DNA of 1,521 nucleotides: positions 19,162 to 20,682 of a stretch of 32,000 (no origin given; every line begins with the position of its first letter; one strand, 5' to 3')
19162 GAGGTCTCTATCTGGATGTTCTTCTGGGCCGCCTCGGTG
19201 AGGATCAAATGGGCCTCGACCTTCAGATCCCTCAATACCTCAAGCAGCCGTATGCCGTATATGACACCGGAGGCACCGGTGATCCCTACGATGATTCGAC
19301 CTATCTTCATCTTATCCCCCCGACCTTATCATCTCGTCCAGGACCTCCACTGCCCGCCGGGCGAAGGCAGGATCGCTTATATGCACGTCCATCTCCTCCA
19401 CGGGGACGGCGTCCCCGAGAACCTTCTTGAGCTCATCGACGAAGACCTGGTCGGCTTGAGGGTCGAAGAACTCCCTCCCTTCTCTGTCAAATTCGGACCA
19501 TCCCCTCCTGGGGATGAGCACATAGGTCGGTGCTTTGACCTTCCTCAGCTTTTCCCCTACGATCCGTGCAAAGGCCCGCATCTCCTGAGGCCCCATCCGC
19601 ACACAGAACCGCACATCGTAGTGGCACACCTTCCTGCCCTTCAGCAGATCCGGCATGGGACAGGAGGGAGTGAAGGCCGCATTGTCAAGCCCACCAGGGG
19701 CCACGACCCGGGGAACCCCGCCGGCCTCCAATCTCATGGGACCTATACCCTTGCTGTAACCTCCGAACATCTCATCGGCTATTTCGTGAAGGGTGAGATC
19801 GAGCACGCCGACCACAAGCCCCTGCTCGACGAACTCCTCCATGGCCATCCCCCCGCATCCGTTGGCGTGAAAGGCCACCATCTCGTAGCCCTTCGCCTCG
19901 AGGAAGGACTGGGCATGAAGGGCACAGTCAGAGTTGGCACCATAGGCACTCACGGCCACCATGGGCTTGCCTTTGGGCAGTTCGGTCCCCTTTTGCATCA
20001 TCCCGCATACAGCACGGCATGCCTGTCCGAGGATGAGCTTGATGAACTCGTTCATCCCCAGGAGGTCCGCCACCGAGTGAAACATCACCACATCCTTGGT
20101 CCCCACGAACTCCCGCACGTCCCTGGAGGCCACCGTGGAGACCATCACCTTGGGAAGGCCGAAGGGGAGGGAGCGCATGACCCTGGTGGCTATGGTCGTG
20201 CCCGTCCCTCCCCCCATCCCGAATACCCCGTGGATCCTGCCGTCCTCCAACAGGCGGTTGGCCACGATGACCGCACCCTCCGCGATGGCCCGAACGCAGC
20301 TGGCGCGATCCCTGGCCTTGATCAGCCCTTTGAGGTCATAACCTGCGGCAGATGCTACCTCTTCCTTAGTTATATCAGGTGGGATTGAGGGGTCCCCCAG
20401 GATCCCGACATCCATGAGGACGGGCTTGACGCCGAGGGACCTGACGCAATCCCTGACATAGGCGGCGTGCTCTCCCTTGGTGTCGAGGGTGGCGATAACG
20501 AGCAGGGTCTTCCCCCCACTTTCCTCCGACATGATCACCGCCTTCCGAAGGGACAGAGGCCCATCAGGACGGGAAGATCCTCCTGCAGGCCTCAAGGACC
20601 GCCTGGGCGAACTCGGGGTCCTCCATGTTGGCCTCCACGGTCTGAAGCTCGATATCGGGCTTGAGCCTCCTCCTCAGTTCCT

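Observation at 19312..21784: Tandem UPF0261 (Tm-1-like ATP-binding) paralogues embedded between the aryl-CoA ligase and UbiX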

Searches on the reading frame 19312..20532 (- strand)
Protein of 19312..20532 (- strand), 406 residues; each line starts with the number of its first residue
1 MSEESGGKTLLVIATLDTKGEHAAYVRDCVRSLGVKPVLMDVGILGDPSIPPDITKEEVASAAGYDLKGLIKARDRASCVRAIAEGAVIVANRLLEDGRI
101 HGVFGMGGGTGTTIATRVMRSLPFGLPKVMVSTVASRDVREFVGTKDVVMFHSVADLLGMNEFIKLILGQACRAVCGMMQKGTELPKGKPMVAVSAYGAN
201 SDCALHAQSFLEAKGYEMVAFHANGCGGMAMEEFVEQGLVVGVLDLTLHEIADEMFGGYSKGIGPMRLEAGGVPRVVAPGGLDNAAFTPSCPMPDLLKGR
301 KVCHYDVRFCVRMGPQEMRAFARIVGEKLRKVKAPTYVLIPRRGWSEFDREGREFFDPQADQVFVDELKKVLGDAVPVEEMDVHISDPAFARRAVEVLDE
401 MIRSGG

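Call 5: search_protein_families(library=pfam, proteins=[window:19312-20532:-], max_evalue=0.001)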
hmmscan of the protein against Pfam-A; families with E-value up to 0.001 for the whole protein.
window:19312-20532:- (406 aa): 2 families
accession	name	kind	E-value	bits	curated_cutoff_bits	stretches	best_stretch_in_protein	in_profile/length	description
PF23189.1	UPF0261_C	-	1.8e-60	204.4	27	1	189-402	1-218/218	Uncharacterised protein family (UPF0261) C-terminal domain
PF06792.17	UPF0261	-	7.6e-58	195.8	27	1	9-181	2-173/176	Uncharacterised protein family (UPF0261) N-terminal domain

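Call 6: search_protein_families(library=ncbifam, proteins=[window:19312-20532:-], max_evalue=0.001)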
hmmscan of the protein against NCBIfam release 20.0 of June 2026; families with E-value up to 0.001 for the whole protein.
window:19312-20532:- (406 aa): 4 families
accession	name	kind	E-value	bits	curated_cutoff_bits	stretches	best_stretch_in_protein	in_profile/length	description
NF002674.0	PRK02399.1-2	subfamily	1.3e-126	422.7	335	1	8-403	3-402/410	hypothetical protein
NF002676.0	PRK02399.1-4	equivalog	3e-104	349.2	556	1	8-405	5-407/415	hypothetical protein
NF002673.0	PRK02399.1-1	equivalog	1.4e-83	281.1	520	1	9-403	4-400/404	hypothetical protein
NF002675.0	PRK02399.1-3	equivalog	3.9e-75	253.1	648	1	9-401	3-395/398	hypothetical protein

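Call 30: find_homologous_proteins(query=window:19312-20532:-, max_evalue=1e-20)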
Query window:19312-20532:- (406 aa): 2486 proteins with E <= 1e-20 among 8000 candidates; the best 120 are listed.
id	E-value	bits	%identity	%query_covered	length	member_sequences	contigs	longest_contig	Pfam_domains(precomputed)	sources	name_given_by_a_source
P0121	2.9e-260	881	97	100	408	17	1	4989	PF23189.2,PF06792.18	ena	-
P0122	1.1e-201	688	75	98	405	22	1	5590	PF23189.2,PF06792.18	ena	-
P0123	6.9e-192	656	71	98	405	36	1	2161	PF23189.2,PF06792.18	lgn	-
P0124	1.6e-188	645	70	98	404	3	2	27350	PF23189.2,PF06792.18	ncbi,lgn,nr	ncbi:MAG: UPF0261 family protein [Proteobacteria bacterium]|nr:UPF0261 family protein [Pseudomonadot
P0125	8.5e-186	636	69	98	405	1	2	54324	PF23189.2,PF06792.18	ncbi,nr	ncbi:MAG: UPF0261 family protein [Proteobacteria bacterium]|nr:UPF0261 family protein [Pseudomonadot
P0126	1.4e-185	635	67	98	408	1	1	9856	PF23189.2,PF06792.18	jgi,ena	-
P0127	3.2e-185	634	69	98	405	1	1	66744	PF23189.2,PF06792.18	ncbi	-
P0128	1.6e-184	632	68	98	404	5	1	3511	PF23189.2,PF06792.18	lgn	-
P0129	2.8e-184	631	68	98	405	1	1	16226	PF23189.2,PF06792.18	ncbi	-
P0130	6.9e-184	630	68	98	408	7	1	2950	PF23189.2,PF06792.18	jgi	jgi:uncharacterized protein (UPF0261 family)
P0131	8.1e-184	629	66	98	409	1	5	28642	PF23189.2,PF06792.18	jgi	-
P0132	9.0e-184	629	66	98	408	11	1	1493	PF23189.2,PF06792.18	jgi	jgi:uncharacterized protein (UPF0261 family)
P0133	1.6e-183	628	67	98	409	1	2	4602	PF23189.2,PF06792.18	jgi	jgi:uncharacterized protein (UPF0261 family)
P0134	4.1e-183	627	67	98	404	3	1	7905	PF23189.2,PF06792.18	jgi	jgi:uncharacterized protein (UPF0261 family)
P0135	4.4e-183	627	67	98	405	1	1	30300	PF23189.2,PF06792.18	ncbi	ncbi:MAG: Tm-1-like ATP-binding domain-containing protein [Thermodesulfobacteriota bacterium]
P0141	3.1e-182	624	66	98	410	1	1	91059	PF23189.2,PF06792.18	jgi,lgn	-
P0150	9.1e-182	623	68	98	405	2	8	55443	PF23189.2,PF06792.18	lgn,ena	-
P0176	2.2e-180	618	67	98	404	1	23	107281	PF23189.2,PF06792.18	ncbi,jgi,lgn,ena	ncbi:MAG: Tm-1-like ATP-binding domain-containing protein [Thermodesulfobacteriota bacterium]|jgi:un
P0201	1.2e-179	616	66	98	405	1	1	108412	PF23189.2,PF06792.18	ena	-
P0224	4.3e-179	614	65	98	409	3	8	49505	PF23189.2,PF06792.18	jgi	jgi:uncharacterized protein (UPF0261 family)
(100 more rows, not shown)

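Call 31: find_encoding_contigs(protein=P0176, flank=8000, max_places=3)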
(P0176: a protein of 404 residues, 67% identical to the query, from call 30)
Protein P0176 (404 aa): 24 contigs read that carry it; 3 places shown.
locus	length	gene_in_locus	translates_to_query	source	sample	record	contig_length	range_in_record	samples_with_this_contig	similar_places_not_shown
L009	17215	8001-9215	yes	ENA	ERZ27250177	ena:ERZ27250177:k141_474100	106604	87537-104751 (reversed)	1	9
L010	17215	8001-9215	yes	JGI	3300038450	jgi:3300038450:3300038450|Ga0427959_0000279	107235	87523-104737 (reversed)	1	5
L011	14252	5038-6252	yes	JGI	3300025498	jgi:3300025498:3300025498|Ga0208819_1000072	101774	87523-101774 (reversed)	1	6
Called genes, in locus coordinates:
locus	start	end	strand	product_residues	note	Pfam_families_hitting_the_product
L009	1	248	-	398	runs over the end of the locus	PF00089:Trypsin, PF13365:Trypsin_2, PF13180:PDZ_2, PF17820:PDZ_6 (faint)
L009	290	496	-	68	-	-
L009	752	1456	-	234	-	-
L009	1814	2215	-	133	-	-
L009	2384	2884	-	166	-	PF13801:Metal_resist, PF07813:LTXXQ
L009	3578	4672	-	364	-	PF13237:Fer4_10 (faint), PF12837:Fer4_6 (faint), PF14697:Fer4_21 (weak), PF12838:Fer4_7 (weak), PF00037:Fer4 (weak)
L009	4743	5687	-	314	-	PF02826:2-Hacid_dh_C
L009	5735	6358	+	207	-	PF00293:NUDIX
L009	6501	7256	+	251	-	PF00850:Hist_deacetyl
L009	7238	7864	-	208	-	-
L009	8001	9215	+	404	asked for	PF06792:UPF0261, PF23189:UPF0261_C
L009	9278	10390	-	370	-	-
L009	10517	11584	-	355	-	PF01326:PPDK_N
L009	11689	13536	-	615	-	PF00391:PEP-utilizers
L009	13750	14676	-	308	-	PF00126:HTH_1, PF03466:LysR_substrate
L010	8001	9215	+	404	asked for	PF06792:UPF0261, PF23189:UPF0261_C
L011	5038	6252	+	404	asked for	PF06792:UPF0261, PF23189:UPF0261_C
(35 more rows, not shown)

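Call 32: find_encoding_contigs(protein=P0125, flank=8000, max_places=2)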
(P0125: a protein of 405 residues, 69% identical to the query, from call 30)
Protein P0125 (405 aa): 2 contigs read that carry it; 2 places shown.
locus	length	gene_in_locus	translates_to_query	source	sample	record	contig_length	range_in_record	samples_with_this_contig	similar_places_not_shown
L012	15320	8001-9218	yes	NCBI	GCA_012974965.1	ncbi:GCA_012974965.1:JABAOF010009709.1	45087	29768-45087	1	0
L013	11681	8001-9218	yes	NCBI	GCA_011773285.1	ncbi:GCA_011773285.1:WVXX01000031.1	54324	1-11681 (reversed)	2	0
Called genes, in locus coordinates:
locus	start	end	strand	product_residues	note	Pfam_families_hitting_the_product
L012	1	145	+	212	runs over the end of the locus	PF00300:His_Phos_1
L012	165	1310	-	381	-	PF00817:IMS, PF11798:IMS_HHH, PF21999:IMS_HHH_1 (weak), PF11799:IMS_C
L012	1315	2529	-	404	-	PF01321:Creatinase_N, PF00557:Peptidase_M24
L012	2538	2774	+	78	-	-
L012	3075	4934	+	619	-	PF00391:PEP-utilizers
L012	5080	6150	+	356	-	PF01326:PPDK_N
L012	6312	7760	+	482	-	PF20695:UbiD_N, PF01977:UbiD, PF20696:UbiD_C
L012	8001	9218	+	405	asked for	PF06792:UPF0261, PF23189:UPF0261_C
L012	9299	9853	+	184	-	PF00293:NUDIX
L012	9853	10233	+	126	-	PF21758:LpdD_chaperone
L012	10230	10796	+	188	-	PF02441:Flavoprotein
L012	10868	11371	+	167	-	PF01613:Flavin_Reduct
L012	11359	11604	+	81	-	-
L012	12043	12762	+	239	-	PF00590:TP_methylase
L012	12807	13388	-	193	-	PF01871:AMMECR1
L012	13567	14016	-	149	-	PF02580:Tyr_Deacylase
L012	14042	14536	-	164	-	PF03764:EFG_IV, PF00679:EFG_C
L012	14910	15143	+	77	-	-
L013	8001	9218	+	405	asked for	PF06792:UPF0261, PF23189:UPF0261_C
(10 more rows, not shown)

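Call 33: find_encoding_contigs(protein=P0141, flank=8000, max_places=2)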
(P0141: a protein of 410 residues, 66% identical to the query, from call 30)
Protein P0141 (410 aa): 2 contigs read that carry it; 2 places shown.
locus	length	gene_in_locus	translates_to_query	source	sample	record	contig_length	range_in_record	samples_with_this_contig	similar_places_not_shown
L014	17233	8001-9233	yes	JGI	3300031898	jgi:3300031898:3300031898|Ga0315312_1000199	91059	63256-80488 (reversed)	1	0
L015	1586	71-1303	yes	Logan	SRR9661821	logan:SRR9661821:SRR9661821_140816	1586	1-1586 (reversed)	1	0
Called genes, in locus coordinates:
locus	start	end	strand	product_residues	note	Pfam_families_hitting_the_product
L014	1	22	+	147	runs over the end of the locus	PF00828:Ribosomal_L27A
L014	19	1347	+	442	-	PF00344:SecY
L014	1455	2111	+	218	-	PF00406:ADK, PF13207:AAA_17, PF13238:AAA_18 (weak), PF13671:AAA_33 (weak), PF17213:Hydin_ADK (faint), PF05191:ADK_lid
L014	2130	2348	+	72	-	PF01176:eIF-1a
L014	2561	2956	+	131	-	PF00416:Ribosomal_S13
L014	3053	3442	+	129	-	PF00411:Ribosomal_S11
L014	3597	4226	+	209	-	PF00163:Ribosomal_S4, PF01479:S4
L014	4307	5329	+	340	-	PF01193:RNA_pol_L, PF01000:RNA_pol_A_bac, PF03118:RNA_pol_A_CTD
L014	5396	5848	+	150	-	PF01196:Ribosomal_L17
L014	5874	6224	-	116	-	PF00403:HMA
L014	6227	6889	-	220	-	PF11249:DUF3047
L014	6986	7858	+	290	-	PF13406:SLT_2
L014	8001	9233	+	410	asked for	PF06792:UPF0261, PF23189:UPF0261_C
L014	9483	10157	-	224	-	PF13510:Fer2_4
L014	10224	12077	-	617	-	PF01257:2Fe-2S_thioredx (weak), PF01512:Complex1_51K, PF10531:SLBB (weak), PF10589:NADH_4Fe-4S, PF00037:Fer4, PF12838:Fer4_7 (weak), PF13187:Fer4_9 (weak), PF14697:Fer4_21, +3 more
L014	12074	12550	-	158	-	PF01257:2Fe-2S_thioredx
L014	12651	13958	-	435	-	PF05899:Cupin_3 (faint), PF01381:HTH_3, PF12844:HTH_19, PF13443:HTH_26 (weak), PF13560:HTH_31 (weak), PF07883:Cupin_2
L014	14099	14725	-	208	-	PF00293:NUDIX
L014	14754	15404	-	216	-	PF00857:Isochorismatase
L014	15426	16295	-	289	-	PF01026:TatD_DNase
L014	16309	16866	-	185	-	PF17941:PP_kinase_C_1, PF13091:PLDc_2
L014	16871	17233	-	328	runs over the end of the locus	PF01300:Sua5_yciO_yrdC, PF03481:Sua5_C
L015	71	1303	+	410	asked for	PF06792:UPF0261, PF23189:UPF0261_C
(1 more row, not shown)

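Call 44: find_encoding_contigs(protein=P0201, flank=8000, max_places=1)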
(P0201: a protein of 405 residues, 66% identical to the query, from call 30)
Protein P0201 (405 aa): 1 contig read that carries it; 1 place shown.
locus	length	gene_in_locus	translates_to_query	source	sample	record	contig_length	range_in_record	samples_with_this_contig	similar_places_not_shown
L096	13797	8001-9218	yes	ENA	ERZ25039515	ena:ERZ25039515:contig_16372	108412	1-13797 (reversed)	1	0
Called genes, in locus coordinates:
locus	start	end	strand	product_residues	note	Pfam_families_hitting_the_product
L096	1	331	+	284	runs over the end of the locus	PF00491:Arginase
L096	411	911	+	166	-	PF07963:N_methyl (weak)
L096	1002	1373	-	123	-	-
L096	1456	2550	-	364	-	PF13237:Fer4_10 (faint), PF14697:Fer4_21 (weak), PF12838:Fer4_7 (weak), PF00037:Fer4 (weak)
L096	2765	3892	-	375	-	PF00037:Fer4 (faint), PF12837:Fer4_6 (faint), PF13237:Fer4_10 (faint), PF12838:Fer4_7 (weak), PF13484:Fer4_16 (weak)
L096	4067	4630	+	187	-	PF00293:NUDIX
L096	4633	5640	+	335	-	PF04909:Amidohydro_2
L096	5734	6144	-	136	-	PF13470:PIN_3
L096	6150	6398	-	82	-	PF01402:RHH_1 (weak)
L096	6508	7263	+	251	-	PF00850:Hist_deacetyl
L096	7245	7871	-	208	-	-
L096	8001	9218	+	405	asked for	PF06792:UPF0261, PF23189:UPF0261_C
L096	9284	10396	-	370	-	-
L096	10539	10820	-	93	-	PF01326:PPDK_N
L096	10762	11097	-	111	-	PF01326:PPDK_N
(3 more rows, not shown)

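Call 45: find_encoding_contigs(protein=P0150, flank=8000, max_places=1)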
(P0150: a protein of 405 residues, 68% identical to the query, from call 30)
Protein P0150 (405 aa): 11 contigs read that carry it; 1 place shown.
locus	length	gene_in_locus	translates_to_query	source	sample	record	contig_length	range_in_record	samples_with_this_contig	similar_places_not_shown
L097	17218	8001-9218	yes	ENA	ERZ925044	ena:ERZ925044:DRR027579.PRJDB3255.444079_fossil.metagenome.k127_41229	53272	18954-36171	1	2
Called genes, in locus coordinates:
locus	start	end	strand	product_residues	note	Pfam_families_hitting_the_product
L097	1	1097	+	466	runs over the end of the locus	PF20695:UbiD_N, PF01977:UbiD, PF20696:UbiD_C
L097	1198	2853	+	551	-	PF00501:AMP-binding, PF13193:AMP-binding_C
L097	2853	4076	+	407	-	PF06792:UPF0261, PF23189:UPF0261_C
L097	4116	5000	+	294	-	PF00941:FAD_binding_5, PF03450:CO_deh_flav_C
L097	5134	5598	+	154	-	PF00111:Fer2, PF13085:Fer2_3 (weak), PF01799:Fer2_2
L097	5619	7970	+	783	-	PF01315:Ald_Xan_dh_C, PF02738:MoCoBD_1, PF20256:MoCoBD_2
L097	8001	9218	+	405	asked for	PF06792:UPF0261, PF23189:UPF0261_C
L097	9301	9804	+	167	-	PF00293:NUDIX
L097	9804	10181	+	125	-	PF21758:LpdD_chaperone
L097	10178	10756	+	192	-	PF02441:Flavoprotein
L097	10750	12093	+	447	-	PF00501:AMP-binding, PF14535:AMP-binding_C_2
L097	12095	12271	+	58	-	-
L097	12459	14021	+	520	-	PF00501:AMP-binding, PF13193:AMP-binding_C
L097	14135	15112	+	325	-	PF00941:FAD_binding_5, PF03450:CO_deh_flav_C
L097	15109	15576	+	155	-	PF00111:Fer2, PF13085:Fer2_3 (weak), PF01799:Fer2_2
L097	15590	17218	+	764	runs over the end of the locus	PF01315:Ald_Xan_dh_C, PF02738:MoCoBD_1, PF20256:MoCoBD_2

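Call 46: find_encoding_contigs(protein=P0224, flank=8000, max_places=1)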
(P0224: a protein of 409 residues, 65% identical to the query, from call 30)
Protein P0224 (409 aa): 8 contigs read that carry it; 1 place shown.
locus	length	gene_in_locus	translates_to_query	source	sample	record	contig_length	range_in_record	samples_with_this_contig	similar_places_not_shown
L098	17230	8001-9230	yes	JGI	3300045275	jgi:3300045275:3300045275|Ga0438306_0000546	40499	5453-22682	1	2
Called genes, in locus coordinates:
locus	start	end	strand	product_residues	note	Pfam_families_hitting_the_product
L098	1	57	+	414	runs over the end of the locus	PF05935:Arylsulfotrans, PF14269:Arylsulfotran_2, PF05935:Arylsulfotrans (weak)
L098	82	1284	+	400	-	PF00884:Sulfatase, PF16347:SGSH_C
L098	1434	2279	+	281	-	PF01507:PAPS_reduct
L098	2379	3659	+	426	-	PF01925:TauE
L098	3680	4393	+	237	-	-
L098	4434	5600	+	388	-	PF14306:PUA_2, PF01747:ATP-sulfurylase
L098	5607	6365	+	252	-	PF01925:TauE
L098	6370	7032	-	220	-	PF11249:DUF3047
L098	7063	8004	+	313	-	PF13406:SLT_2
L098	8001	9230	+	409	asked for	PF06792:UPF0261, PF23189:UPF0261_C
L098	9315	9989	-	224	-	PF13510:Fer2_4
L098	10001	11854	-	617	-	PF01257:2Fe-2S_thioredx, PF01512:Complex1_51K, PF10531:SLBB (weak), PF10589:NADH_4Fe-4S, PF00037:Fer4, PF12838:Fer4_7 (weak), PF13187:Fer4_9 (weak), PF14697:Fer4_21, +2 more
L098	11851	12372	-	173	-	PF01257:2Fe-2S_thioredx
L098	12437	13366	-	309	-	PF12844:HTH_19, PF13560:HTH_31 (weak), PF01381:HTH_3, PF13443:HTH_26 (weak), PF07883:Cupin_2, PF05899:Cupin_3 (faint)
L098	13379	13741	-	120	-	-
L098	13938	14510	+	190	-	PF00210:Ferritin (weak), PF02915:Rubrerythrin, PF23458:DUF7130 (weak), PF21349:RUBY_RBDX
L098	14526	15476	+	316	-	PF04463:2-thiour_desulf, PF08349:DUF1722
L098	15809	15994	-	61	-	-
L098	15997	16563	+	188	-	-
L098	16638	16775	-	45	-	-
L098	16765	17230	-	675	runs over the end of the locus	PF03030:H_PPase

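Call 51: find_related_loci(query=window:19312-20532:-, collection=metagenome_contigs, flank=10000)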
Query window:19312-20532:- (406 aa) in metagenome_contigs; peptide patterns used: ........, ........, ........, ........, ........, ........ (x = any residue, [..] = any of these).
112 stretches matched a pattern; 24 encode a relative of the query (tblastn E <= 1e-3); 24 distinct loci.
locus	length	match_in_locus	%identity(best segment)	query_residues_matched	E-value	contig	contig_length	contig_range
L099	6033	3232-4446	97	2-406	0e+0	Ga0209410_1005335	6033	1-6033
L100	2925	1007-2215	96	2-404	0e+0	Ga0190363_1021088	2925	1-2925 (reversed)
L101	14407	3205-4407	96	2-402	0e+0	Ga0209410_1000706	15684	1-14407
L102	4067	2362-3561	67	8-404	0e+0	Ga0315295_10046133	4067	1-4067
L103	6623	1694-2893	68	8-404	2e-179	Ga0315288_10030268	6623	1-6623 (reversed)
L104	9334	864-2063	68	8-404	4e-178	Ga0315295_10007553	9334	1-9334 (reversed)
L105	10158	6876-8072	66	8-403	5e-178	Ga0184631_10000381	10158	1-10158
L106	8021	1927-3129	67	8-405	1e-176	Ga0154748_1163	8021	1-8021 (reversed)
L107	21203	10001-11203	66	8-405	4e-174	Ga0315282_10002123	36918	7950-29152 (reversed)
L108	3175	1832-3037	65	8-406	0e+0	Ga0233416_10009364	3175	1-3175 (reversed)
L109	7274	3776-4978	65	8-405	2e-173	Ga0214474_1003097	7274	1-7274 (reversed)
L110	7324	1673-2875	65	8-405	2e-173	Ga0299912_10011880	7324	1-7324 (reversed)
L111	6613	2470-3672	65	8-405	4e-173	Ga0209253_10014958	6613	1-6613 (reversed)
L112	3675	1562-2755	63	8-402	1e-172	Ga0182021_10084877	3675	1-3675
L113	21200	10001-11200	64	8-404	1e-165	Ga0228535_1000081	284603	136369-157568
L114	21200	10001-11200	62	10-406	2e-157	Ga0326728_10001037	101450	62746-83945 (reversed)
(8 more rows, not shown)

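Call 56: search_protein_families(library=pfam, proteins=[L114:5874-7178:+, L114:7820-9910:+, L114:11256-12443:+, L114:13000-14292:-, L114:14835-16805:-, L105:5800-6840:+, L105:5207-5869:-, L105:8689-9528:-, L105:3095-3871:-, L105:1845-3092:-], max_evalue=0.0001)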
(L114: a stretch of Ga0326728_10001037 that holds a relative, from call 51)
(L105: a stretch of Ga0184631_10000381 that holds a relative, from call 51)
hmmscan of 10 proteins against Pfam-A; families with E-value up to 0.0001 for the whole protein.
L114:5874-7178:+ (434 aa): 1 family
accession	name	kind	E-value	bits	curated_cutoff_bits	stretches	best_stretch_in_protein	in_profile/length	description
PF06808.19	DctM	-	2e-92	310.6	23.8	1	11-422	1-412/413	Tripartite ATP-independent periplasmic transporter, DctM component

L114:7820-9910:+ (696 aa): 3 families
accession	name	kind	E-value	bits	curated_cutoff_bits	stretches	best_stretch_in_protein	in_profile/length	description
PF00384.28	Molybdopterin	-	8.6e-39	134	24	1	61-477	1-351/353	Molybdopterin oxidoreductase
PF04879.21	Molybdop_Fe4S4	-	5.9e-18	65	22.7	1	5-58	2-55/55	Molybdopterin oxidoreductase Fe4S4 domain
PF01568.27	Molydop_binding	-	9.1e-17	61.5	26.8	1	569-672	1-96/110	Molydopterin dinucleotide binding domain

L114:11256-12443:+ (395 aa): 0 families

L114:13000-14292:- (430 aa): 3 families
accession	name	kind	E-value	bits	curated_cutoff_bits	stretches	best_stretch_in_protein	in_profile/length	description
PF03453.22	MoeA_N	-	3.2e-46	157.3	30.8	1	26-191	1-160/160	MoeA N-terminal region (domain I and II)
PF00994.29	MoCF_biosynth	-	6.8e-27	94.4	26.6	1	205-340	2-143/144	Probable molybdopterin binding domain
PF03454.20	MoeA_C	-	5.1e-16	59.1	22.1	1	357-424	4-71/72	MoeA C-terminal region (domain IV)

L114:14835-16805:- (656 aa): 2 families
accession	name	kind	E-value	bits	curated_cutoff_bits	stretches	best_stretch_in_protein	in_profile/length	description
PF01314.23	AFOR_C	-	3.2e-67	227.8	27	1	232-638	9-385/385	Aldehyde ferredoxin oxidoreductase, domains 2 & 3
PF02730.20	AFOR_N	-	1.8e-59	201.3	29.8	1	10-206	4-199/199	Aldehyde ferredoxin oxidoreductase, N-terminal domain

L105:5800-6840:+ (346 aa): 1 family
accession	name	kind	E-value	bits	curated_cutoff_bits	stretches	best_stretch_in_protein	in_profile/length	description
PF13406.11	SLT_2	-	3e-43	148.6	24.3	1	93-317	8-207/292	Transglycosylase SLT domain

L105:5207-5869:- (220 aa): 1 family
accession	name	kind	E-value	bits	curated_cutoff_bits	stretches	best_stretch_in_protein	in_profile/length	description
PF11249.13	DUF3047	-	4.1e-37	128.1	27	1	36-214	2-196/198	Protein of unknown function (DUF3047)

L105:8689-9528:- (279 aa): 2 families
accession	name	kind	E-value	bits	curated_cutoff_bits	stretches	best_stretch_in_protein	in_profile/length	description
PF00565.23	SNase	-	4.6e-22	78.9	21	1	47-146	1-106/107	Staphylococcal nuclease homologue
PF00932.25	LTD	-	3.8e-13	50.2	34.3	1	151-263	5-108/109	Lamin Tail Domain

L105:3095-3871:- (258 aa): 1 family
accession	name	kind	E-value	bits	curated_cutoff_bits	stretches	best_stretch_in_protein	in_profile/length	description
PF02665.19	Nitrate_red_gam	-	1.9e-09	37.9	22.9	1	98-248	50-201/217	Nitrate reductase gamma subunit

L105:1845-3092:- (415 aa): 5 families
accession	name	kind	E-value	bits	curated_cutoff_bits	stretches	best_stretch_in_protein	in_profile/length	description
PF02754.22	CCG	-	2.3e-15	56.9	20.6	1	301-389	1-85/85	Cysteine-rich domain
PF13183.11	Fer4_8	-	6.3e-11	43.1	27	1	25-111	2-68/68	4Fe-4S dicluster domain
PF13534.11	Fer4_17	-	1.7e-07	32.1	22.2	1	28-112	2-61/61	4Fe-4S dicluster domain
PF12838.12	Fer4_7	-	3.3e-07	31.1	27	1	28-111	2-52/52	4Fe-4S dicluster domain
PF13237.11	Fer4_10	-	3.9e-06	27.1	25.5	0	95-116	7-30/53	4Fe-4S dicluster domain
